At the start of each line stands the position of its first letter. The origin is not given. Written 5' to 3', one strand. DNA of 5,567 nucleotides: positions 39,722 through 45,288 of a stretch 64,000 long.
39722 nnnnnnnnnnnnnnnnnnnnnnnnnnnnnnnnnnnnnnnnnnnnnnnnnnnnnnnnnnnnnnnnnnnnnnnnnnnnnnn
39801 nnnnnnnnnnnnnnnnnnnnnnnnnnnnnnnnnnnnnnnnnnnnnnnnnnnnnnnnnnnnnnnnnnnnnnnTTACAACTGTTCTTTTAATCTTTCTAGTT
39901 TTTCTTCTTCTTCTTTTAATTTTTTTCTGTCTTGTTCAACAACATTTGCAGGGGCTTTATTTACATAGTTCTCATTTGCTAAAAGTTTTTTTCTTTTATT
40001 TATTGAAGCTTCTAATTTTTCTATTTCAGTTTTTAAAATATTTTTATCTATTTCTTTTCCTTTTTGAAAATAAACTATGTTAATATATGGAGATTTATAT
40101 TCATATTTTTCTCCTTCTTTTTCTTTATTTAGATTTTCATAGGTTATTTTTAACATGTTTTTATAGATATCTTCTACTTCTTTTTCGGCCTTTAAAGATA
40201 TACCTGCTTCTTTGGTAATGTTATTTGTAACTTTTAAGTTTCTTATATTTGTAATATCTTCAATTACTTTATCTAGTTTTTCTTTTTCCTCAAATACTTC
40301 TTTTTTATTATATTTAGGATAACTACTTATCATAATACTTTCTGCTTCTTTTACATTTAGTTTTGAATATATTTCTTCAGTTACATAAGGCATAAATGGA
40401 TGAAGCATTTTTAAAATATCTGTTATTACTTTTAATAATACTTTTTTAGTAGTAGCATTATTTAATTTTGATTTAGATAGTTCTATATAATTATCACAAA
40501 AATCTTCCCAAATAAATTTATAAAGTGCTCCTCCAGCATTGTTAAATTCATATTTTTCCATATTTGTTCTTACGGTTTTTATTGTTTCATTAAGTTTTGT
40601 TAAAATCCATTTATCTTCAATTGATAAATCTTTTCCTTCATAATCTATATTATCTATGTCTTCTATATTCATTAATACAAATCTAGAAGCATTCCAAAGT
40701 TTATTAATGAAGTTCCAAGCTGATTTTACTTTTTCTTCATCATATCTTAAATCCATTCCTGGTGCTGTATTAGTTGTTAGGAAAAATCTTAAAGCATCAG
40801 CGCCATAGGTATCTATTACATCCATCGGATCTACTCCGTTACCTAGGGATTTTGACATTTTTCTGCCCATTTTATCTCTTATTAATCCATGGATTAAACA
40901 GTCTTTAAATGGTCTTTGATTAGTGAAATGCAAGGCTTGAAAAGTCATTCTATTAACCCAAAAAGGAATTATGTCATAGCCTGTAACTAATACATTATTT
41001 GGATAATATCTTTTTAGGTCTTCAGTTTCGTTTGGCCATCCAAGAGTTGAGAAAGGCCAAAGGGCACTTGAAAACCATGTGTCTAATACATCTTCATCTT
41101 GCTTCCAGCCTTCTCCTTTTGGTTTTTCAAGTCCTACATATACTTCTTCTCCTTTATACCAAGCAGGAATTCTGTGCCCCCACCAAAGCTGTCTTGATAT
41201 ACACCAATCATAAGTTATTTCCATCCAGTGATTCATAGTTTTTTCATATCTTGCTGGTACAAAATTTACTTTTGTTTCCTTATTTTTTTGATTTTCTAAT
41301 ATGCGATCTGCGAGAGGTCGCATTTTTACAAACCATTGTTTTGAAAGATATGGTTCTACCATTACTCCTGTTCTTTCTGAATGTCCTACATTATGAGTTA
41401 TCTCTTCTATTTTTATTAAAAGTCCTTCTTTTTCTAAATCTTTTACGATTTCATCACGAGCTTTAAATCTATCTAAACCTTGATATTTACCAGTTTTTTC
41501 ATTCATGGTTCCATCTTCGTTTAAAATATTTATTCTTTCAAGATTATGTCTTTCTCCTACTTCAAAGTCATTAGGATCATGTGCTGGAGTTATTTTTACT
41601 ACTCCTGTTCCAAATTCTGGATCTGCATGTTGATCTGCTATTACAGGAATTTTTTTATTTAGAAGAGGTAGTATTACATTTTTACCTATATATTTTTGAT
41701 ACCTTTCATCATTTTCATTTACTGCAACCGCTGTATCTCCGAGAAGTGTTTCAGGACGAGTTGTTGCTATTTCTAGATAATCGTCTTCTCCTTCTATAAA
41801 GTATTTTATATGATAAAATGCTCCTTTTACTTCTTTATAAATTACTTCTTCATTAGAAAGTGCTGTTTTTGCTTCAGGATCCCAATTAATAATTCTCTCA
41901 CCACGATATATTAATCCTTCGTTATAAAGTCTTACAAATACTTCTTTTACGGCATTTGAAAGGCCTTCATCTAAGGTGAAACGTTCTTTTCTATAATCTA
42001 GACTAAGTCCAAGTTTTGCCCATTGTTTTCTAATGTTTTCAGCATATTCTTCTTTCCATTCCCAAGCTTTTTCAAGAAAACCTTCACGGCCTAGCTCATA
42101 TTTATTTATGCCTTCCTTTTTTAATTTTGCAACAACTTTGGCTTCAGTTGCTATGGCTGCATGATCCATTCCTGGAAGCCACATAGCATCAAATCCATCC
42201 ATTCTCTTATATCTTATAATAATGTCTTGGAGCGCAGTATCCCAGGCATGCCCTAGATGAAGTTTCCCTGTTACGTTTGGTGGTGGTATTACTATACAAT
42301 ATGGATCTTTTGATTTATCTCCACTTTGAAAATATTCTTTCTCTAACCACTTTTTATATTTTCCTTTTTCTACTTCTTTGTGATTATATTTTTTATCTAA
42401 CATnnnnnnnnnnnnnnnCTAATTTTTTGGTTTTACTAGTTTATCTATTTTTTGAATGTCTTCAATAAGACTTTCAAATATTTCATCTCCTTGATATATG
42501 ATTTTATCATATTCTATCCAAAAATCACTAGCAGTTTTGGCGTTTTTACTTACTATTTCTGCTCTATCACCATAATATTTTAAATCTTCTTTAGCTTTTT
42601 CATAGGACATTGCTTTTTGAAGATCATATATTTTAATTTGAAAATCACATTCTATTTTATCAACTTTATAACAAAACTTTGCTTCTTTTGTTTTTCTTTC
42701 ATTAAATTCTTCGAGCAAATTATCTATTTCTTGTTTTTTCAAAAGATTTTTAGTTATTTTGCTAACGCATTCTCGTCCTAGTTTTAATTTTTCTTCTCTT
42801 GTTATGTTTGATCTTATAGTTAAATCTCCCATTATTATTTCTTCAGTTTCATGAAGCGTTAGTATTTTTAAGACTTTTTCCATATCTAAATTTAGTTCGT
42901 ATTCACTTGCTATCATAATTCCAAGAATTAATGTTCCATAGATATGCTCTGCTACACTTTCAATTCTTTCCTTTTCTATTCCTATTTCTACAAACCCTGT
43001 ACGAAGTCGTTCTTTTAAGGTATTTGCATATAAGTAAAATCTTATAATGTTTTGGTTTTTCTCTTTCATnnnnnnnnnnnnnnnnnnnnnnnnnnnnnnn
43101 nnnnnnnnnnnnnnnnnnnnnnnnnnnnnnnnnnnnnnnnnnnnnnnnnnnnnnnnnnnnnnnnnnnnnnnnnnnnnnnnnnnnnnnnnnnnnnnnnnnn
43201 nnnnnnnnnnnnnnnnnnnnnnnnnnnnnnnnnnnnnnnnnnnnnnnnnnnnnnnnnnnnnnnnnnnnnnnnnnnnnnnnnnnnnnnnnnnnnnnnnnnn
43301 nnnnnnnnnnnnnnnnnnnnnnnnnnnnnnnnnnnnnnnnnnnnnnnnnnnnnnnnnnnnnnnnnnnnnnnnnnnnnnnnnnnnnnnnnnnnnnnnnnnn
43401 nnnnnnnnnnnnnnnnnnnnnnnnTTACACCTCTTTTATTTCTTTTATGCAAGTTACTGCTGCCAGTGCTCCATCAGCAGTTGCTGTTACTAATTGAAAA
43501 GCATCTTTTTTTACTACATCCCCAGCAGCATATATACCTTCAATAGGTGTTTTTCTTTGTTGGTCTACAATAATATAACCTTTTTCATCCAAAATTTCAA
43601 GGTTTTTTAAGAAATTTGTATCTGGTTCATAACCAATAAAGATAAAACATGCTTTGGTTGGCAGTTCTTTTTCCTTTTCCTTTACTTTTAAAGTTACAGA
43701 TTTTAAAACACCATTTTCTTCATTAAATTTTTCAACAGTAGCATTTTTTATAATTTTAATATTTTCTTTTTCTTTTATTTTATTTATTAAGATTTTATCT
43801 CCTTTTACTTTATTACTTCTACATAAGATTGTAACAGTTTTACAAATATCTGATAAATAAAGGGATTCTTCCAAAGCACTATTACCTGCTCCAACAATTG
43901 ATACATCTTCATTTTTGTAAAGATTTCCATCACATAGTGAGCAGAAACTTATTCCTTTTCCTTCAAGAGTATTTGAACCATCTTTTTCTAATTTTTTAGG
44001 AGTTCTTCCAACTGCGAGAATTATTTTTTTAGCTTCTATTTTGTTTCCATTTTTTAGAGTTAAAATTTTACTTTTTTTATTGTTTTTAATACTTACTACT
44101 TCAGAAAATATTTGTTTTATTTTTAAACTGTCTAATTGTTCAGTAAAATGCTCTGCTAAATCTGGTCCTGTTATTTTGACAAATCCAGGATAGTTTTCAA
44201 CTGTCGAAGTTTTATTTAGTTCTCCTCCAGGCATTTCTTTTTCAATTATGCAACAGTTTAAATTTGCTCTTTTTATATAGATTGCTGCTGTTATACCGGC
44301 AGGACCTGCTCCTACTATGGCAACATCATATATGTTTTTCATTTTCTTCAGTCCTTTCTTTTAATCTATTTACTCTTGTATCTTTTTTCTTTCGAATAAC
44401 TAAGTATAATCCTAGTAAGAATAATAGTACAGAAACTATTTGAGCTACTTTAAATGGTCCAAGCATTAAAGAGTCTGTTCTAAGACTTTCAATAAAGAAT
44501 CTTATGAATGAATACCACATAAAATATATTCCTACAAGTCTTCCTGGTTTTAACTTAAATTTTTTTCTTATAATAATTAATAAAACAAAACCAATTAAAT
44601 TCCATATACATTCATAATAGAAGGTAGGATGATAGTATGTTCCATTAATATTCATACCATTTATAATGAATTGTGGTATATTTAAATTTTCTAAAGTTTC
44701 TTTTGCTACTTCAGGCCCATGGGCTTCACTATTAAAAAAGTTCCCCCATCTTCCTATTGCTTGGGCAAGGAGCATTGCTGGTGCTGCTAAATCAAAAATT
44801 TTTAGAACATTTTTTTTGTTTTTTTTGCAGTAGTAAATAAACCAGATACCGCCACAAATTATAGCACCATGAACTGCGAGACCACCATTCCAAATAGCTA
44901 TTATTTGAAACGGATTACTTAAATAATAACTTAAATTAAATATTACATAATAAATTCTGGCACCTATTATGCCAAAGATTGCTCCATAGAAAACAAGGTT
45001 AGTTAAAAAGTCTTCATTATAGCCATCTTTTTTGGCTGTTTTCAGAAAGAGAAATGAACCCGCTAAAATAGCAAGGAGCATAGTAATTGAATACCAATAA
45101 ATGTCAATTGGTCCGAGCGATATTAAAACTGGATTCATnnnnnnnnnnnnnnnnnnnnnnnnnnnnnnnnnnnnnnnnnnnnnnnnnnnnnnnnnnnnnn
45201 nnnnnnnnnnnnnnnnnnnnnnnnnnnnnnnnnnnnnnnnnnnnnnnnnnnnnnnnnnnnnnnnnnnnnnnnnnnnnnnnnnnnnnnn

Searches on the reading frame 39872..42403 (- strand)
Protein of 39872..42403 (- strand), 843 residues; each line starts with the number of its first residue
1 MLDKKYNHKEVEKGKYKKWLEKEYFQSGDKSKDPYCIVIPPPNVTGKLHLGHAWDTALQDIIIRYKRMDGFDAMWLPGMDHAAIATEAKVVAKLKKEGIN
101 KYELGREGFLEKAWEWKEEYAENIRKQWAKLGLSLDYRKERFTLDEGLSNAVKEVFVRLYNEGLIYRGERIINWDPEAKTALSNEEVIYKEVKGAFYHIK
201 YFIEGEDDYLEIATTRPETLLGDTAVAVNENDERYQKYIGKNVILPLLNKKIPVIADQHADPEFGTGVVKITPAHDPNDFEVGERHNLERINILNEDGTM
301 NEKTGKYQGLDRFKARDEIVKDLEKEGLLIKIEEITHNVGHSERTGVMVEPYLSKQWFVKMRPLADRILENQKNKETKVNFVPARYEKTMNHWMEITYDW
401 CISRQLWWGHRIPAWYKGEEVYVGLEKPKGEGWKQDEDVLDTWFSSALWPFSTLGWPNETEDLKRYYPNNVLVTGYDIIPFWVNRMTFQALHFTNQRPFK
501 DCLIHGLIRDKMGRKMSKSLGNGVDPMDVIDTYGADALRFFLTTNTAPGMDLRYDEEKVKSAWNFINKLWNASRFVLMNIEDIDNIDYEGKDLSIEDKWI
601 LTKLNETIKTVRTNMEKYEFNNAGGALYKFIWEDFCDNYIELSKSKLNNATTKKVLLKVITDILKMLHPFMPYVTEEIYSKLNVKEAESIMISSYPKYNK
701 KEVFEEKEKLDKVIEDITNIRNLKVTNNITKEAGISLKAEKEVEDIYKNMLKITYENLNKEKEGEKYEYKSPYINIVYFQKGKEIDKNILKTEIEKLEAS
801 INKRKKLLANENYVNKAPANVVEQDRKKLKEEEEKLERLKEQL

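Call 26: search_protein_families(library=pfam, proteins=[window:39872-42403:-], max_evalue=0.001)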
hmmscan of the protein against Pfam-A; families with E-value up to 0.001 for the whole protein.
window:39872-42403:- (843 aa): 6 families
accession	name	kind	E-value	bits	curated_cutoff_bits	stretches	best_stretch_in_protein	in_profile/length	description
PF00133.28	tRNA-synt_1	-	2.9e-145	484.6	22.7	2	16-423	3-256/414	tRNA synthetases class I (I, L, M and V)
PF08264.19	Anticodon_1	-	1.1e-38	132.9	25.1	1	597-733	1-142/148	Anticodon-binding domain of tRNA ligase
PF09334.17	tRNA-synt_1g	-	1.9e-26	93.2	20.1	2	354-564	181-376/391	tRNA synthetases class I (M)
PF10458.14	Val_tRNA-synt_C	-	2.6e-10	40.8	25.9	1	790-843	9-62/66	Valyl tRNA synthetase tRNA binding arm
PF13603.12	tRNA-synt_1_2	-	1.5e-08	34.8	25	1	239-300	85-146/185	Leucyl-tRNA synthetase, editing domain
PF01406.26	tRNA-synt_1e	-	6.2e-07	29.5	27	1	505-562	244-299/301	tRNA synthetases class I (C) catalytic domain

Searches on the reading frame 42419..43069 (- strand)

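Call 48: search_protein_families(library=pfam, proteins=[window:42419-43069:-], max_evalue=0.0001)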
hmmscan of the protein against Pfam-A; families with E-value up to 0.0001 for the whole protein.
window:42419-43069:- (216 aa): 1 family
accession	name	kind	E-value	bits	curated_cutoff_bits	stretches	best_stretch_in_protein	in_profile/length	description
PF13023.12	HD_3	-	9.2e-25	87.9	22.5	1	16-160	2-146/165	HD domain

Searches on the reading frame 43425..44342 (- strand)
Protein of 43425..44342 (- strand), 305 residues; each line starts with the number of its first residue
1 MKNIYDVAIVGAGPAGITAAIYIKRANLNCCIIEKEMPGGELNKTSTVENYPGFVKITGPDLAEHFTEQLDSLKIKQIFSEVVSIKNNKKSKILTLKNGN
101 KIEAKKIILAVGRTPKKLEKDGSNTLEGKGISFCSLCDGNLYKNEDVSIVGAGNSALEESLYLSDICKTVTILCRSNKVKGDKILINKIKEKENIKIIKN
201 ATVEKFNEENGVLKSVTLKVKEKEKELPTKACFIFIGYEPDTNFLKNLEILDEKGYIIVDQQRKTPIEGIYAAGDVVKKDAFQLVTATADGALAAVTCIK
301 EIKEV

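Call 48: search_protein_families(library=pfam, proteins=[window:43425-44342:-], max_evalue=0.0001)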
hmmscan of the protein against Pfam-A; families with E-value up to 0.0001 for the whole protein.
window:43425-44342:- (305 aa): 13 families
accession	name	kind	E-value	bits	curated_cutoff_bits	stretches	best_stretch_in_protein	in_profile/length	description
PF07992.20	Pyr_redox_2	-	4.8e-48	164.5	26.1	1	5-289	1-289/291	Pyridine nucleotide-disulphide oxidoreductase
PF13738.12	Pyr_redox_3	-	3.4e-27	95.9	30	2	56-274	77-305/305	Pyridine nucleotide-disulphide oxidoreductase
PF00070.33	Pyr_redox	-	9.2e-13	49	22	1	147-219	2-80/82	Pyridine nucleotide-disulphide oxidoreductase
PF01946.23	Thi4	-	1.8e-09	37.7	26.2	1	5-40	18-55/235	Thi4 family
PF00890.30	FAD_binding_2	-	5.1e-09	36.2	20.4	1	6-41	1-37/414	FAD binding domain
PF03486.20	HI0933_like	-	6.6e-08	32.7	50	0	6-37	2-33/244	HI0933-like protein Rossmann domain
PF01266.30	DAO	-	2.4e-07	31.1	27.9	1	6-40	1-37/353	FAD dependent oxidoreductase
PF13454.12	NAD_binding_9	-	1.6e-06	28.6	21.8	0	63-113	103-154/155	FAD-NAD(P)-binding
PF12831.13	FAD_oxidored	-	1.6e-06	28.1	27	1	6-40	1-36/416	FAD dependent oxidoreductase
PF13450.12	NAD_binding_8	-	2.2e-05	25.1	21.9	1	9-41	1-34/68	NAD(P)-binding Rossmann-like domain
PF13434.12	Lys_Orn_oxgnase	-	2.4e-05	24.1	21.3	0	81-162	117-206/339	L-lysine 6-monooxygenase/L-ornithine 5-monooxygenase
PF05834.18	Lycopene_cycl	-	7.6e-05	22.4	23.4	0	6-35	1-32/380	Lycopene cyclase protein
PF01494.25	FAD_binding_3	-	8.6e-05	22.3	22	0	5-37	2-34/349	FAD binding domain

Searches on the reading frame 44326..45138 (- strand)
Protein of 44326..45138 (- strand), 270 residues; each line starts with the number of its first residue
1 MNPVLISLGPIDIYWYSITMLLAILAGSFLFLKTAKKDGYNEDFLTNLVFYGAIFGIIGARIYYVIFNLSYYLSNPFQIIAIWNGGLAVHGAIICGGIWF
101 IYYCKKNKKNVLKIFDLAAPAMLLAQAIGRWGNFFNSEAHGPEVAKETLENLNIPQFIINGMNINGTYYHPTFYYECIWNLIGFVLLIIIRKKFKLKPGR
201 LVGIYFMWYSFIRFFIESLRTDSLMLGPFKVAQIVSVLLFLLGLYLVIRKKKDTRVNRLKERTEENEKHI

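Call 48: search_protein_families(library=pfam, proteins=[window:44326-45138:-], max_evalue=0.0001)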
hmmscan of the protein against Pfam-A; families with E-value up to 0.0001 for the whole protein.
window:44326-45138:- (270 aa): 1 family
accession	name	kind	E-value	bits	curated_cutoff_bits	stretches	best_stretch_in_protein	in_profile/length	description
PF01790.23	LGT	-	2.5e-75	253.3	24.9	1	3-248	1-239/240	Prolipoprotein diacylglyceryl transferase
